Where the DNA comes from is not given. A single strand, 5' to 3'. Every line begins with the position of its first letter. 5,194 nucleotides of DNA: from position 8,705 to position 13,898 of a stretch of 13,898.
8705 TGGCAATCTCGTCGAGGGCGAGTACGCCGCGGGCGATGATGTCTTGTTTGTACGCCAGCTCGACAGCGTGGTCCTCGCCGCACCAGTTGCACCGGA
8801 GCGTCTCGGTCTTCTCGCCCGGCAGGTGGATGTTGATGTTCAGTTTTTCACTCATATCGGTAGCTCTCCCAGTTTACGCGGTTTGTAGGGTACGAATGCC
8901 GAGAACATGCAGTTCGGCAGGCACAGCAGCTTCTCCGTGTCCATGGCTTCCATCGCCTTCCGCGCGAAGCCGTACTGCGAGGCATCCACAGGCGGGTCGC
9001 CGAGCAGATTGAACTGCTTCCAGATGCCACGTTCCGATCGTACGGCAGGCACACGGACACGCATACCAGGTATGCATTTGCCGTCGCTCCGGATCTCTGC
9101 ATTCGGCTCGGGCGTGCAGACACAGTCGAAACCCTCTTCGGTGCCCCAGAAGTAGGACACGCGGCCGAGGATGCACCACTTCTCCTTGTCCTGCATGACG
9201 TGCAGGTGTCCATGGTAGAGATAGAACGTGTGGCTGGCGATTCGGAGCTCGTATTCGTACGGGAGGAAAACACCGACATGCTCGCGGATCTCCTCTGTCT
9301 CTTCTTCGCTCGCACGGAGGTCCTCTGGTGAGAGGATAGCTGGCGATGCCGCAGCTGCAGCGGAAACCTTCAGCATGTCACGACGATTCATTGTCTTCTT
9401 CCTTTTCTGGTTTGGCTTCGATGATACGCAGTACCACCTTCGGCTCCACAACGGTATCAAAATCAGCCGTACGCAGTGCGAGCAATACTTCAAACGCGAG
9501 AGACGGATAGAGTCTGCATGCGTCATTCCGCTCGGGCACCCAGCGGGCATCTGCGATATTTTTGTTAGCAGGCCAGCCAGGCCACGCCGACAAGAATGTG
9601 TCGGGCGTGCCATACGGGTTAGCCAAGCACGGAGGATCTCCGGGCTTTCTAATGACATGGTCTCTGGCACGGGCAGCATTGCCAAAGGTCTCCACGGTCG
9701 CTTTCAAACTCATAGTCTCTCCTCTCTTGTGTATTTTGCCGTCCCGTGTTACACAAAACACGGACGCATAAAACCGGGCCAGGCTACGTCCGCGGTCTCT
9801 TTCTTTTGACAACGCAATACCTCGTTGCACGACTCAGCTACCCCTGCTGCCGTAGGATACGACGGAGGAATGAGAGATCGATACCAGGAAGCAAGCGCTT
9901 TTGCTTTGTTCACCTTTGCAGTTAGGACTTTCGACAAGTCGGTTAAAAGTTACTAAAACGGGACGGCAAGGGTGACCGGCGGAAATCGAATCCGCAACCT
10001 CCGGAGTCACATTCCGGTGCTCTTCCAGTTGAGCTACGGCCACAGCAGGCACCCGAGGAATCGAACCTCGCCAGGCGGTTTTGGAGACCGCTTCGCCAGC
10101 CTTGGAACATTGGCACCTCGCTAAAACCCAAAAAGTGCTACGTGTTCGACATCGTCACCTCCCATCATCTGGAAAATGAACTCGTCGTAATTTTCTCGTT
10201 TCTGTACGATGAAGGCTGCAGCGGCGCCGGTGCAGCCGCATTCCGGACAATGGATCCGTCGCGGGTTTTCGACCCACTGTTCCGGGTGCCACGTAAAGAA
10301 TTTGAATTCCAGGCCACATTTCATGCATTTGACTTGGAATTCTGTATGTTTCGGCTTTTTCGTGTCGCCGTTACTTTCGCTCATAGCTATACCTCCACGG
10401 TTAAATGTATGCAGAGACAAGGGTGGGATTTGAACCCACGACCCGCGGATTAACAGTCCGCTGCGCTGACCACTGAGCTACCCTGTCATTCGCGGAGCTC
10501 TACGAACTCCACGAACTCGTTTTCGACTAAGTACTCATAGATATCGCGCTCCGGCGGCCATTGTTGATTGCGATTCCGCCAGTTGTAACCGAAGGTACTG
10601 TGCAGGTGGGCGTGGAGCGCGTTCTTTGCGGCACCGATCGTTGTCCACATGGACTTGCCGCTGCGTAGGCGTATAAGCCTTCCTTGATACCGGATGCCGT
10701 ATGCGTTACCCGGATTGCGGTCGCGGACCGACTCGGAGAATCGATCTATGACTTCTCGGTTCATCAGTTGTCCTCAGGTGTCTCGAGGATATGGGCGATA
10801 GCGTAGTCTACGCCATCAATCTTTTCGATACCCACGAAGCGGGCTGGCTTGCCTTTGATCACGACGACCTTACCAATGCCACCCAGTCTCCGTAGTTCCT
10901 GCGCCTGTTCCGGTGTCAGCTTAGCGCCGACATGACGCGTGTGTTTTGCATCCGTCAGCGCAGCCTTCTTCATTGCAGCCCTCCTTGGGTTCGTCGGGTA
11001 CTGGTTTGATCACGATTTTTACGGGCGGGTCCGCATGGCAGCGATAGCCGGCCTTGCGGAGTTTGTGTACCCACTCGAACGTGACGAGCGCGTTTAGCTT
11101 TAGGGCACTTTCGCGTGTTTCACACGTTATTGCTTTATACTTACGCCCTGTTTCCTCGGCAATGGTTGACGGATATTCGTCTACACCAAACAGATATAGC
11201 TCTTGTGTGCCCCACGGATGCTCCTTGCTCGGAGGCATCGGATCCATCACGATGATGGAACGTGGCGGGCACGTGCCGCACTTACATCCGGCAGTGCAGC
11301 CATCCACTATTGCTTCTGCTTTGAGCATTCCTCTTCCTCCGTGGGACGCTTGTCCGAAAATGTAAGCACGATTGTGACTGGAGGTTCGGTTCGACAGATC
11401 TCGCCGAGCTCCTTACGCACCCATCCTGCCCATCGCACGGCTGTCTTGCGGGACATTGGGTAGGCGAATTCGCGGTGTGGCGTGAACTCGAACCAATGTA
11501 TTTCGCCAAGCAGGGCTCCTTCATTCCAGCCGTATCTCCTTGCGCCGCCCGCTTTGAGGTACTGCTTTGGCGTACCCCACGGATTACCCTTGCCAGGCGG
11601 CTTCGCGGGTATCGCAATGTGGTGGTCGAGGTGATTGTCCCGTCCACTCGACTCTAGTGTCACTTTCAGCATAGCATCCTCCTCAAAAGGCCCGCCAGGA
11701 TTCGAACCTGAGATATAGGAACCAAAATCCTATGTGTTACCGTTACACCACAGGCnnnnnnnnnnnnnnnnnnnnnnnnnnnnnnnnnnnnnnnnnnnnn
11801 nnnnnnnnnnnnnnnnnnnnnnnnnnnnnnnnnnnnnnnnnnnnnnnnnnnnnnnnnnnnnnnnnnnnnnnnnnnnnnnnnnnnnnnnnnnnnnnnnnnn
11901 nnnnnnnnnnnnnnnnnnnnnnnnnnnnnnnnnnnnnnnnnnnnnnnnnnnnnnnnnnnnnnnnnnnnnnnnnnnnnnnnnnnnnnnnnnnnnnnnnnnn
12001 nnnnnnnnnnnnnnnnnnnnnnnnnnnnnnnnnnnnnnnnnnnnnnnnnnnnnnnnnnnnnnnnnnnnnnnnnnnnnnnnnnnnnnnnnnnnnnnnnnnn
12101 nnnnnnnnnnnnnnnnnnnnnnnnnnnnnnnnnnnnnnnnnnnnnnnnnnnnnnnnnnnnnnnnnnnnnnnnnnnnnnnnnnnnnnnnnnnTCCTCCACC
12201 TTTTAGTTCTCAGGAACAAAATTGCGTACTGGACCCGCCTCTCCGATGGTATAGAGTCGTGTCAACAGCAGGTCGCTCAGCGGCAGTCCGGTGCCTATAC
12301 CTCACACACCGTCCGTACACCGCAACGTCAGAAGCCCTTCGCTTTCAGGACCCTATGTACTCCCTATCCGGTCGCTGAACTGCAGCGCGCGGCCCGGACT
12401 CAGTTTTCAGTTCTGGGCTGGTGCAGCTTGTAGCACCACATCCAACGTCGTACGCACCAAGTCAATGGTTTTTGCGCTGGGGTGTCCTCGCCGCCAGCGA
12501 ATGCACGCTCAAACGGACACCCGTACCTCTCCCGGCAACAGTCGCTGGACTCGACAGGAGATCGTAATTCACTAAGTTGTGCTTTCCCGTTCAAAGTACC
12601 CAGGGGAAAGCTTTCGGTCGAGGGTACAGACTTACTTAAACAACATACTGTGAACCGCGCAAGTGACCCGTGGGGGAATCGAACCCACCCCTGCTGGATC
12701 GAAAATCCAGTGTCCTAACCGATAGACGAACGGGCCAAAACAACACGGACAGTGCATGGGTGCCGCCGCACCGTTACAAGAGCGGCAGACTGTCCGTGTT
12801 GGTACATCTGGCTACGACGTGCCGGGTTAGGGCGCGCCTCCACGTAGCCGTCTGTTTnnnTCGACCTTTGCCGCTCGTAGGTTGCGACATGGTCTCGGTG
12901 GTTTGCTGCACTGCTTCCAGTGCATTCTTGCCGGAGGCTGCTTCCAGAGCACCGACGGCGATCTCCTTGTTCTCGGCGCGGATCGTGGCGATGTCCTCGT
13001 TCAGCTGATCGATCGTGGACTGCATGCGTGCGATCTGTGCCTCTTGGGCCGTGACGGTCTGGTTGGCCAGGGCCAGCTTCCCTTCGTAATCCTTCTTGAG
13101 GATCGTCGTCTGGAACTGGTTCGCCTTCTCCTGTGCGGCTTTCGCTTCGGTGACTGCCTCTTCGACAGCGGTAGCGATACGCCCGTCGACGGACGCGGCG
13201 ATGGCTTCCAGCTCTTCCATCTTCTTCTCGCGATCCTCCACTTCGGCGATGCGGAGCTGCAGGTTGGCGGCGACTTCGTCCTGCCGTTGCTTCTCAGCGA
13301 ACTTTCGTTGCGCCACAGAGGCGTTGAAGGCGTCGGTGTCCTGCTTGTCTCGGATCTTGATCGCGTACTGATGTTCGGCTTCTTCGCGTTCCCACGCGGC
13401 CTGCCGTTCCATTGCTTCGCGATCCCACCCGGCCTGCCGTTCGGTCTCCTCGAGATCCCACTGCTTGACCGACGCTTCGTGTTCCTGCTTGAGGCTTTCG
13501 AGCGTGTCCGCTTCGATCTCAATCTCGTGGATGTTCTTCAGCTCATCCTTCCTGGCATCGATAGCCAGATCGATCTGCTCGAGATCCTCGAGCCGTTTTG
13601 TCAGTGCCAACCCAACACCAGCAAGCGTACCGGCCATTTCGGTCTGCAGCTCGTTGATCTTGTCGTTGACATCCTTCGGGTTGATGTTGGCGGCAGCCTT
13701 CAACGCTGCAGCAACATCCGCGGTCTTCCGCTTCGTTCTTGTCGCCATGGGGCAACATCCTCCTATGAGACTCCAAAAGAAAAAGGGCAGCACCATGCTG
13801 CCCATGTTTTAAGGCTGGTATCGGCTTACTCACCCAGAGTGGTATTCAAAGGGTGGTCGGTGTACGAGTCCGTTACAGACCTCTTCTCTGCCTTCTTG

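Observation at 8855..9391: Twin-arginine (Tat) signal peptide on a phage-like gene product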

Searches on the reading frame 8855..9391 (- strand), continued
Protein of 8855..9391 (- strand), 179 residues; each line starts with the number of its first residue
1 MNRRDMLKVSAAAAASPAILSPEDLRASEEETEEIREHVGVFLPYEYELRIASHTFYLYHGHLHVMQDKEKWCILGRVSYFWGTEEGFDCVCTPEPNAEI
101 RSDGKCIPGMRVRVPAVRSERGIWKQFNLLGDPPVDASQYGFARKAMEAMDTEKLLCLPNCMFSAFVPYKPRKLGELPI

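Call 68: search_protein_families(library=phrogs, proteins=[P0003, window:8855-9310:-], max_evalue=1)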
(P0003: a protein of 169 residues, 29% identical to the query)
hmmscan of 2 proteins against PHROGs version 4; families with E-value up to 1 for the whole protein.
P0003 (169 aa): 1 family
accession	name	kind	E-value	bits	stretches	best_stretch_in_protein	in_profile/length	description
phrog_35619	-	unknown function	0.35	10.2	1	45-90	296-341/593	-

window:8855-9310:- (152 aa): 0 families

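Call 73: search_dna_similar(query=P0003, collection=phages, mode=protein, max_evalue=0.1, max_rows=10)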
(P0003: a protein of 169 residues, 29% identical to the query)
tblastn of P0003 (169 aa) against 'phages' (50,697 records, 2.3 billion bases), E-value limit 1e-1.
No match.

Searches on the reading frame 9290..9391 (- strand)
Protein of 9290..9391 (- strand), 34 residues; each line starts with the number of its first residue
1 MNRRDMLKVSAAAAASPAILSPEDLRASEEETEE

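Call 39: search_protein_families(library=pfam, proteins=[window:9290-9391:-], max_evalue=10)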
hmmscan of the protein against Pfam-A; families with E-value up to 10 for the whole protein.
seq(34 aa): 1 family
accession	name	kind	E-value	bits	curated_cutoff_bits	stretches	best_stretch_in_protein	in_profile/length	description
PF10518.14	TAT_signal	-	4.8e-06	26.7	22.7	1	1-18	2-19/21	TAT (twin-arginine translocation) pathway signal sequence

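Call 67: search_protein_families(library=ncbifam, proteins=[window:9290-9391:-], max_evalue=10)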
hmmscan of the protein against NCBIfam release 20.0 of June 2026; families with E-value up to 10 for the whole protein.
seq(34 aa): 3 families
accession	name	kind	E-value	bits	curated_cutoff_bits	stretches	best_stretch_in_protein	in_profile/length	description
TIGR01409.1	TAT_signal_seq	domain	0.0091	16.3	16.7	1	2-20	2-20/29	twin-arginine translocation signal domain-containing protein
NF008514.0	PRK11433.1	equivalog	0.053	13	322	1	1-32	13-44/218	aldehyde dehydrogenase iron-sulfur subunit PaoA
TIGR02811.1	formate_TAT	hypoth_equivalog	0.13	12.6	48.45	1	1-20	9-28/66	formate dehydrogenase region TAT target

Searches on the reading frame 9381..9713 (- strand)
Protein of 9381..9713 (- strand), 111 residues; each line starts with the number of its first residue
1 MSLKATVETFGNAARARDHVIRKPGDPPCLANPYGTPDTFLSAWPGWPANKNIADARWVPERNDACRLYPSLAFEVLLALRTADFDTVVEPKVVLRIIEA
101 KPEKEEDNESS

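Call 5: search_protein_families(library=pfam, proteins=[window:9381-9713:-], max_evalue=0.01)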
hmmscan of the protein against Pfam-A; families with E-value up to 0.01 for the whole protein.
window:9381-9713:- (111 aa): 0 families

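Call 6: search_protein_families(library=ncbifam, proteins=[window:9381-9713:-], max_evalue=1)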
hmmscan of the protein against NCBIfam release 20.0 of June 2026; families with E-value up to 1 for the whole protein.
window:9381-9713:- (111 aa): 0 families

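Call 7: search_protein_families(library=phrogs, proteins=[window:9381-9713:-], max_evalue=0.01)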
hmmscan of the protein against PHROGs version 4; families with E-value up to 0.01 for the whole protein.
window:9381-9713:- (111 aa): 0 families

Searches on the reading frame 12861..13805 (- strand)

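Call 5: search_protein_families(library=pfam, proteins=[window:12861-13805:-], max_evalue=0.01)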
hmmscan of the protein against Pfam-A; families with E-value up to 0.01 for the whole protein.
window:12861-13805:- (315 aa): 1 family
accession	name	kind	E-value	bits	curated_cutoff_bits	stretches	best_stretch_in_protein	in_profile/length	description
PF04102.17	SlyX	-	0.0098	16.9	30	1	248-280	23-55/67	SlyX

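Call 7: search_protein_families(library=phrogs, proteins=[window:12861-13805:-], max_evalue=0.01)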
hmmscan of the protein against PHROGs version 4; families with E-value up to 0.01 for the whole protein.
window:12861-13805:- (315 aa): 1 family
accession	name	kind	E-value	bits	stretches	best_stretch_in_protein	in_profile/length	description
phrog_29668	-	unknown function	3.3e-17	63.6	2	104-298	149-350/357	-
